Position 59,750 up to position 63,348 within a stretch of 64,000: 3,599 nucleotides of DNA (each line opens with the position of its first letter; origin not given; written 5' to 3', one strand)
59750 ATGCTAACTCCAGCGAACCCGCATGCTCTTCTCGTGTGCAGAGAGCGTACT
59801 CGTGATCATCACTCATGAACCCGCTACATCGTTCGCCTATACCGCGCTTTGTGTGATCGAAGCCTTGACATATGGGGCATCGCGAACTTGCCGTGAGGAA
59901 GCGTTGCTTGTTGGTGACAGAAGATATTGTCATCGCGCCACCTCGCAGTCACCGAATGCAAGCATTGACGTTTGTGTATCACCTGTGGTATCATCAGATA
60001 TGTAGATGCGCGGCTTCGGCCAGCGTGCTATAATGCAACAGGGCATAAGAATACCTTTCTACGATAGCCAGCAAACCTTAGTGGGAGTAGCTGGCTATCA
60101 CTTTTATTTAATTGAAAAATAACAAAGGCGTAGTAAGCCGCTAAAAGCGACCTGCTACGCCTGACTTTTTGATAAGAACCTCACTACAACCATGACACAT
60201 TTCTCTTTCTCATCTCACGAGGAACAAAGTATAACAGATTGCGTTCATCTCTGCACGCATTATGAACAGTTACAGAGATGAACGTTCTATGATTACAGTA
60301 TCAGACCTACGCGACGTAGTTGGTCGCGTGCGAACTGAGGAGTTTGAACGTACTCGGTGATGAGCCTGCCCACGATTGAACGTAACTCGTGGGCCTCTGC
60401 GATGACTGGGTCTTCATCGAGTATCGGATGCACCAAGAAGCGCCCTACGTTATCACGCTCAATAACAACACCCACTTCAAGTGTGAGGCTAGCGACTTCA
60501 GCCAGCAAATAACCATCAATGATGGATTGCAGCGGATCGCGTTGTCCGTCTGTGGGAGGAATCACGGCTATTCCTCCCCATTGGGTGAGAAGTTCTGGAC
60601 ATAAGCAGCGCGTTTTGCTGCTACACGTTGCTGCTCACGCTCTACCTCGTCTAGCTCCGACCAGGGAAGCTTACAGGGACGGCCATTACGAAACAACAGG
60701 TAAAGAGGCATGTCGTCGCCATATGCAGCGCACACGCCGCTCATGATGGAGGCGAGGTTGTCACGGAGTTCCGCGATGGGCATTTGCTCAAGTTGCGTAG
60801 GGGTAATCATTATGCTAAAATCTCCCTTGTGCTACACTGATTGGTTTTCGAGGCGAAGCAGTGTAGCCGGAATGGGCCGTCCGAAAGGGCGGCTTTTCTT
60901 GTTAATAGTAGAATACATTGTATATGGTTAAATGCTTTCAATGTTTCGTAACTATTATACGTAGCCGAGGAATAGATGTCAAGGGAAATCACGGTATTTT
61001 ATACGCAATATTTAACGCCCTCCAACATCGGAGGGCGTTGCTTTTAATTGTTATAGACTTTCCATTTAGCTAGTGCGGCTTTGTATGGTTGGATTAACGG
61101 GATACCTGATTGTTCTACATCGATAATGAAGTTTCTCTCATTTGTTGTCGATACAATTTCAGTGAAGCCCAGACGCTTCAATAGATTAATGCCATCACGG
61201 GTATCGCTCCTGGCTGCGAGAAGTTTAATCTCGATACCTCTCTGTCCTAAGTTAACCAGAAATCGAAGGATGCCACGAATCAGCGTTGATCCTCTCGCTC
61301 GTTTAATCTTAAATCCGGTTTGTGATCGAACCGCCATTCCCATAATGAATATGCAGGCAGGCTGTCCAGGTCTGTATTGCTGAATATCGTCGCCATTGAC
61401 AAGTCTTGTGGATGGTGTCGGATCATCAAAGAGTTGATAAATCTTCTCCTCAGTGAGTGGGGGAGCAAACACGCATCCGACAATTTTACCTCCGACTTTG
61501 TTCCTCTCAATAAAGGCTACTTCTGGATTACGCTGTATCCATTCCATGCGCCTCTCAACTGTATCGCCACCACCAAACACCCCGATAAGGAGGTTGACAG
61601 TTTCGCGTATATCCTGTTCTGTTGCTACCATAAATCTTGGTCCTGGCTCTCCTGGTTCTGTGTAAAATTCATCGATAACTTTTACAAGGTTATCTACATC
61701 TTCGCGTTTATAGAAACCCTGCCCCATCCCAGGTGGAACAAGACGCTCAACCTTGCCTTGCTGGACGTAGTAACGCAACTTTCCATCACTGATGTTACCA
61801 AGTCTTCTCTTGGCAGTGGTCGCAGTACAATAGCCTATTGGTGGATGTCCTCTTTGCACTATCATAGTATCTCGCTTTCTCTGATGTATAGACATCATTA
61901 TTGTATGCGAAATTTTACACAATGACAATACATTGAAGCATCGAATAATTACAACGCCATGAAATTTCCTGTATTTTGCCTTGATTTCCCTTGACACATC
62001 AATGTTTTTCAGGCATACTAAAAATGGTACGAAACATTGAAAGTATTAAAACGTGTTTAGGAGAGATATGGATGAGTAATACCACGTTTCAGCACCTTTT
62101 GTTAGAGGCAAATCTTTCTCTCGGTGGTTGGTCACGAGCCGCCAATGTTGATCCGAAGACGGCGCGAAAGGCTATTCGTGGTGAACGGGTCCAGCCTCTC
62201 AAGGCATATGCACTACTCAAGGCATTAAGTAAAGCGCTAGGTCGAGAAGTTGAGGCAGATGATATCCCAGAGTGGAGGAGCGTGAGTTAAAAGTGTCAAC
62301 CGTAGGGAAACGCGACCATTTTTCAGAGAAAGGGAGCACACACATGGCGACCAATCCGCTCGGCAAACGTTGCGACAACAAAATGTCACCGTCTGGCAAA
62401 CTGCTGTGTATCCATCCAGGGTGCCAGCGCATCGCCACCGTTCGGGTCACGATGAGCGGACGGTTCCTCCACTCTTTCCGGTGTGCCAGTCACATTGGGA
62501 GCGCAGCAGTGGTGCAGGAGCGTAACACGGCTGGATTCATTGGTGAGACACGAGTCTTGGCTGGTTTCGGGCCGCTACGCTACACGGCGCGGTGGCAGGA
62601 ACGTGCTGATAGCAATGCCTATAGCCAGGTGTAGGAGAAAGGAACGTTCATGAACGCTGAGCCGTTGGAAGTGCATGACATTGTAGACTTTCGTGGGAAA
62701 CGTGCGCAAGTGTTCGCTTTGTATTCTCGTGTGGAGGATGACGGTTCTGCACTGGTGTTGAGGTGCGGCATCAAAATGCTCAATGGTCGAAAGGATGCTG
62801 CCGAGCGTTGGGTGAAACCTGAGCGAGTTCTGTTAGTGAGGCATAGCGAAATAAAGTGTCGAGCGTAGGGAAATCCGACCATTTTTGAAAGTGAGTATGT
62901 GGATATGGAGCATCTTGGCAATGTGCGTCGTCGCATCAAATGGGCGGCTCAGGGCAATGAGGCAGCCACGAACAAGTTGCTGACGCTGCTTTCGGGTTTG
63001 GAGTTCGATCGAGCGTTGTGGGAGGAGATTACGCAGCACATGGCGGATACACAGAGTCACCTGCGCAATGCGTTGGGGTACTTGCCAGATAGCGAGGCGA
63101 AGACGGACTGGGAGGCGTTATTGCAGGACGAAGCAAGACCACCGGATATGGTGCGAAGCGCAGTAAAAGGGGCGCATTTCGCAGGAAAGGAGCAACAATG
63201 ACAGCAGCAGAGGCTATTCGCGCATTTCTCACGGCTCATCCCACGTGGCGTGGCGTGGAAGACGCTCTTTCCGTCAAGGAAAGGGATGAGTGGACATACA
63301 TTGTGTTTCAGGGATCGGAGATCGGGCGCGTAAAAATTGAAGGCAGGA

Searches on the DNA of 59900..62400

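Call 13: search_rna_families(source=window, start=59900, end=62400, threshold=evalue, max_evalue=1)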
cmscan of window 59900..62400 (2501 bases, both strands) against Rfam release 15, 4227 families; matches with E-value up to 1: 0.
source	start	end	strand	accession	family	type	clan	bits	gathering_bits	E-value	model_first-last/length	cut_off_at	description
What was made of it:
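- Tried and rejected: Rfam at E<=1 on 59900-62400 gave no match (call 13).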

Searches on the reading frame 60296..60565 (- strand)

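Call 11: search_protein_families(library=pfam, max_evalue=0.01, proteins=[window:60296-60565:-])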
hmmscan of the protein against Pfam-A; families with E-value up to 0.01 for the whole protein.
window:60296-60565:- (90 aa): 0 families

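Call 12: search_protein_families(library=phrogs, max_evalue=0.01, proteins=[window:60296-60565:-])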
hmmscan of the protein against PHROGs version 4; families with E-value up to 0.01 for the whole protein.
window:60296-60565:- (90 aa): 0 families

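Call 42: search_protein_families(library=ncbifam, max_evalue=0.05, proteins=[window:60296-60565:-])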
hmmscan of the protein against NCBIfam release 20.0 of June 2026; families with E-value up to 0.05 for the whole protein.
window:60296-60565:- (90 aa): 0 families

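Call 58: search_protein_families(library=pfam, max_evalue=10, proteins=[window:60296-60565:-])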
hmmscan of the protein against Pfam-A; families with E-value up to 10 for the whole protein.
window:60296-60565:- (90 aa): 1 family
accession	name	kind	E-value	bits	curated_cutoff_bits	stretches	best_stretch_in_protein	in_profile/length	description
PF07336.16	ABATE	-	0.16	13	24.4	1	22-86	32-81/130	Putative stress-induced transcription regulator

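Call 69: search_protein_families(library=padloc, max_evalue=0.01, proteins=[window:60296-60565:-])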
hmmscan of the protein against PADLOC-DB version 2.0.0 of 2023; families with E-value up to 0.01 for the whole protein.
window:60296-60565:- (90 aa): 0 families

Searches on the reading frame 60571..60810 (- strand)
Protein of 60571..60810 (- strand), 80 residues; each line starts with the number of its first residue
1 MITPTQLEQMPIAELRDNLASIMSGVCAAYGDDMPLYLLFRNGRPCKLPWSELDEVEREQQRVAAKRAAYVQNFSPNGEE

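Call 11: search_protein_families(library=pfam, max_evalue=0.01, proteins=[window:60571-60810:-])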
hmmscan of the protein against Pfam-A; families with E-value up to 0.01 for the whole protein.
window:60571-60810:- (80 aa): 0 families

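Call 12: search_protein_families(library=phrogs, max_evalue=0.01, proteins=[window:60571-60810:-])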
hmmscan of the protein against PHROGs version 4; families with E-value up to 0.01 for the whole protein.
window:60571-60810:- (80 aa): 0 families

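Call 42: search_protein_families(library=ncbifam, max_evalue=0.05, proteins=[window:60571-60810:-])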
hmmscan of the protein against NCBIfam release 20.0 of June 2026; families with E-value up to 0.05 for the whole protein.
window:60571-60810:- (80 aa): 0 families

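Call 57: find_homologous_proteins(query=window:60571-60810:-, max_evalue=0.01)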
Query window:60571-60810:- (80 aa): 1 proteins with E <= 0.01 among 1 candidates.
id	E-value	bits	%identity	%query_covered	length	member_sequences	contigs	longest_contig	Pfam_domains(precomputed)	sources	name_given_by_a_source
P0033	6.1e-47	174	100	100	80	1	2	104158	-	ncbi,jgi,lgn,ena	-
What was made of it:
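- On Type II toxin-antitoxin pair (for 60810-60293): The 80-aa protein has no homologue (call 57).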

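Call 58: search_protein_families(library=pfam, max_evalue=10, proteins=[window:60571-60810:-])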
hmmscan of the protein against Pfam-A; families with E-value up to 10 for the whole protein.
window:60571-60810:- (80 aa): 0 families

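Call 69: search_protein_families(library=padloc, max_evalue=0.01, proteins=[window:60571-60810:-])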
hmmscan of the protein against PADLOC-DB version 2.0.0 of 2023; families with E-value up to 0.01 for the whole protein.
window:60571-60810:- (80 aa): 0 families

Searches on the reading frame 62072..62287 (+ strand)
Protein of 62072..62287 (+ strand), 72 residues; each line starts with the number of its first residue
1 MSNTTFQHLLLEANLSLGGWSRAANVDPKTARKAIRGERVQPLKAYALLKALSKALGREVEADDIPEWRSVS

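Call 11: search_protein_families(library=pfam, max_evalue=0.01, proteins=[window:62072-62287:+])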
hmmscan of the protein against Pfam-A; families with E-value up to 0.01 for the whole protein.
window:62072-62287:+ (72 aa): 0 families

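Call 12: search_protein_families(library=phrogs, max_evalue=0.01, proteins=[window:62072-62287:+])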
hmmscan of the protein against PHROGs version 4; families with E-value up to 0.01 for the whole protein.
window:62072-62287:+ (72 aa): 0 families

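Call 42: search_protein_families(library=ncbifam, max_evalue=0.05, proteins=[window:62072-62287:+])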
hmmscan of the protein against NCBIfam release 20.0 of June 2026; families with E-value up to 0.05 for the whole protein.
window:62072-62287:+ (72 aa): 0 families

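Call 56: find_homologous_proteins(query=window:62072-62287:+, max_evalue=0.01)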
Query window:62072-62287:+ (72 aa): 1 proteins with E <= 0.01 among 3 candidates.
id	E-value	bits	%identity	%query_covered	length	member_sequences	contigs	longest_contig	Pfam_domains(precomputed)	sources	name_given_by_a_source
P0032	6.9e-39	148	100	100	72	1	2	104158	-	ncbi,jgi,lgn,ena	-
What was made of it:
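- Tried and rejected: Homologue searches for the 72-aa and 80-aa proteins returned only the proteins themselves (calls 56, 57).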

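Call 58: search_protein_families(library=pfam, max_evalue=10, proteins=[window:62072-62287:+])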
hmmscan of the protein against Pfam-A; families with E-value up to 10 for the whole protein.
window:62072-62287:+ (72 aa): 0 families

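Call 60: search_solved_structures(query=window:62072-62287:+, max_evalue=10)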
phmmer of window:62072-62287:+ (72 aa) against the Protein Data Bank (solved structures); distinct sequences matched with E-value up to 10: 5.
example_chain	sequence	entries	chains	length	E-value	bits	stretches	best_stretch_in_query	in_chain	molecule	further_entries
8gzp_A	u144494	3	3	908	0.48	14.5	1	5-44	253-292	Genome polyprotein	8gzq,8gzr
4v0q_A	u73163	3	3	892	1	13.4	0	6-44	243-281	NS5 POLYMERASE | Genome polyprotein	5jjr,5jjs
4v0r_A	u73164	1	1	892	1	13.4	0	6-44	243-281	NS5 POLYMERASE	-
5dto_A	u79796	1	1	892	1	13.4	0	6-44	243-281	NS5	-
5ccv_A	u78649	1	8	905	1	13.4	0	6-44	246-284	RNA-directed RNA polymerase NS5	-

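Call 65: predict_structure(protein=window:62072-62287:+)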
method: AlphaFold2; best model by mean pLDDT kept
length: 72 residues; sequences in the alignment: 1
mean_pLDDT: 84.2   pTM: 0.71
mean pLDDT of the five models: 84.2, 60.0, 58.7, 51.3, 50.2
residues with pLDDT >= 90: 27; 70-90: 38; 50-70: 3; < 50: 4
segments of 3 or more residues with pLDDT < 50: 1-3
pLDDT, mean of each block of 10 residues (from residue 1): 69 90 93 86 89 91 78 51
secondary structure, 60 per line:
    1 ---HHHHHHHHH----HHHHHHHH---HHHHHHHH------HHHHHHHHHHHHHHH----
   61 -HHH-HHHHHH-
elements in order: H4-12 H17-24 H28-35 H42-56 H66-71

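Call 69: search_protein_families(library=padloc, max_evalue=0.01, proteins=[window:62072-62287:+])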
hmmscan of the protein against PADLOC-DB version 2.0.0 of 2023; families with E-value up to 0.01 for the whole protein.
window:62072-62287:+ (72 aa): 0 families

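Call 70: fold_search(model_id=the predicted structure, library=pdb)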
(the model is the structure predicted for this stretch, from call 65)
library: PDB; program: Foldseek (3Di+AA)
matches with E <= 10: 401; with E <= 0.001: 0
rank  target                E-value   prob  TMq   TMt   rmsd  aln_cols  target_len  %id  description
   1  2ef8_B                7.8e-02  1.00  0.59  0.53   4.5        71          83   20  Crystal structure of C.EcoT38IS (released 2008-02-26)
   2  3f51_D                8.3e-02  0.99  0.58  0.47   4.2        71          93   24  Crystal Structure of the clp gene regulator ClgR from Corynebacterium glutamicum (released 2008-11-18)
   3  2ef8_A                1.5e-01  0.99  0.57  0.51   4.7        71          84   21  Crystal structure of C.EcoT38IS (released 2008-02-26)
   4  2ict                  1.6e-01  0.95  0.55  0.44   6.6        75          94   24  Crystal structure of the bacterial antitoxin HigA from Escherichia coli at pH 8.5. Northeast Structural Genomics TARGET  (released 2006-09-26)
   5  3f52_E                1.8e-01  0.98  0.58  0.55   4.1        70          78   23  Crystal structure of the clp gene regulator ClgR from C. glutamicum (released 2008-11-18)
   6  4ghj_A                2.0e-01  1.00  0.64  0.63   3.9        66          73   26  1.75 Angstrom Crystal Structure of Transcriptional Regulator ftom Vibrio vulnificus. (released 2012-08-15)
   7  7t5u                  2.1e-01  0.97  0.51  0.54   4.4        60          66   17  Structure of E. coli MS115-1 CapH N-terminal domain (released 2022-09-14)
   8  3f51_C                2.4e-01  0.98  0.59  0.50   3.8        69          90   23  Crystal Structure of the clp gene regulator ClgR from Corynebacterium glutamicum (released 2008-11-18)
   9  3g5g_N                2.5e-01  0.95  0.53  0.52   4.6        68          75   15  Crystal Structure of the Wild-Type Restriction-Modification Controller Protein C.Esp1396I (released 2009-08-25)
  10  3f51_B                2.8e-01  0.98  0.63  0.51   3.9        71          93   21  Crystal Structure of the clp gene regulator ClgR from Corynebacterium glutamicum (released 2008-11-18)
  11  3f52_A                2.8e-01  0.97  0.58  0.55   3.9        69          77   23  Crystal structure of the clp gene regulator ClgR from C. glutamicum (released 2008-11-18)
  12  4pu7_B                3.0e-01  1.00  0.65  0.72   2.3        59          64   19  Shewanella oneidensis Toxin Antitoxin System Antitoxin Protein HipB Resolution 1.85 (released 2014-08-06)
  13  1b0n_A                3.1e-01  0.97  0.61  0.46   5.9        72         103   18  SINR PROTEIN/SINI PROTEIN COMPLEX (released 1999-01-13)
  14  2b5a_B                3.3e-01  0.99  0.58  0.56   2.1        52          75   15  C.BclI, Control Element of the BclI Restriction-Modification System (released 2006-01-03)
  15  2b5a_A                3.3e-01  0.98  0.58  0.55   5.3        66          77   14  C.BclI, Control Element of the BclI Restriction-Modification System (released 2006-01-03)
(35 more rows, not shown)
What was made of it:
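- The 72-aa protein has an XRE-type fold (calls 65, 70) and is the first gene behind P_right.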

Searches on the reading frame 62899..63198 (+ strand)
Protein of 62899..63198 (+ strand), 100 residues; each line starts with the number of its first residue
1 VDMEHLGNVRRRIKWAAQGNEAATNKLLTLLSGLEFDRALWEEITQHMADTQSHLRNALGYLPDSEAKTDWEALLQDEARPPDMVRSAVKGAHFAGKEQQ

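Call 11: search_protein_families(library=pfam, max_evalue=0.01, proteins=[window:62899-63198:+])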
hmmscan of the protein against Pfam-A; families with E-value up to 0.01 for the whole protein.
window:62899-63198:+ (100 aa): 2 families
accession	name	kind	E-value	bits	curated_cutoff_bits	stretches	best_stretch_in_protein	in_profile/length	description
PF05600.17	CDK5RAP3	-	0.0038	16.6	22.6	1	5-75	30-98/502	CDK5 regulatory subunit-associated protein 3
PF16021.10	PDCD7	-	0.0095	15.6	27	1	6-79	3-75/306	Programmed cell death protein 7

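Call 12: search_protein_families(library=phrogs, max_evalue=0.01, proteins=[window:62899-63198:+])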
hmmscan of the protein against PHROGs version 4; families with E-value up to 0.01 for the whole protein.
window:62899-63198:+ (100 aa): 0 families

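Call 42: search_protein_families(library=ncbifam, max_evalue=0.05, proteins=[window:62899-63198:+])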
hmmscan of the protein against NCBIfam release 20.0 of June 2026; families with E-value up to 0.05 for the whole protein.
window:62899-63198:+ (100 aa): 0 families
